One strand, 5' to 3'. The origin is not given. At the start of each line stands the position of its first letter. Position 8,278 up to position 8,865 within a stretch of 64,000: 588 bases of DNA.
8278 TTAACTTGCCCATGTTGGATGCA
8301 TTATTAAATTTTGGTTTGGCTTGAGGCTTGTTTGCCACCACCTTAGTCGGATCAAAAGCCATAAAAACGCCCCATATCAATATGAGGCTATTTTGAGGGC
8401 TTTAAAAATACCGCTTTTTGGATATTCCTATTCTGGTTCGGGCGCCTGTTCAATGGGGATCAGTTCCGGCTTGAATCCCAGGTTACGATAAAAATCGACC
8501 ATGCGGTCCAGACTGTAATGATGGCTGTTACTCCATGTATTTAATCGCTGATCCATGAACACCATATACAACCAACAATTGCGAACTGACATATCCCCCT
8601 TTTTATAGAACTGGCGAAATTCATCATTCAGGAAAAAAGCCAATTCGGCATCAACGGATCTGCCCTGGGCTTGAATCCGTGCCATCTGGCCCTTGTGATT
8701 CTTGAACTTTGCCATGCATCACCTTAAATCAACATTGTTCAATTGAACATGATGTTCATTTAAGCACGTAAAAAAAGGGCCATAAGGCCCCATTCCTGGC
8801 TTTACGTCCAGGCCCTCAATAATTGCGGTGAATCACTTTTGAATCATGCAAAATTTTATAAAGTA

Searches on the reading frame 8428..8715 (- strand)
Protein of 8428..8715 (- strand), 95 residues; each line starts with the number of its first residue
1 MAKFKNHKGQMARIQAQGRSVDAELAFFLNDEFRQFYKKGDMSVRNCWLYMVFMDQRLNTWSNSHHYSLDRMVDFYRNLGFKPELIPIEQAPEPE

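Call 9: search_protein_families(library=phrogs, proteins=[window:8428-8715:-])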
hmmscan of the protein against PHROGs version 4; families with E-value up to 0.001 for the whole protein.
window:8428-8715:- (95 aa): 1 family
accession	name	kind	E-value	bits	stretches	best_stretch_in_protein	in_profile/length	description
phrog_16937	-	unknown function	9e-21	74.9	1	15-91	9-85/88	-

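Call 93: search_protein_families(library=pfam, max_evalue=0.01, proteins=[window:8428-8715:-])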
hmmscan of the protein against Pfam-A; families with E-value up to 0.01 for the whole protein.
window:8428-8715:- (95 aa): 0 families
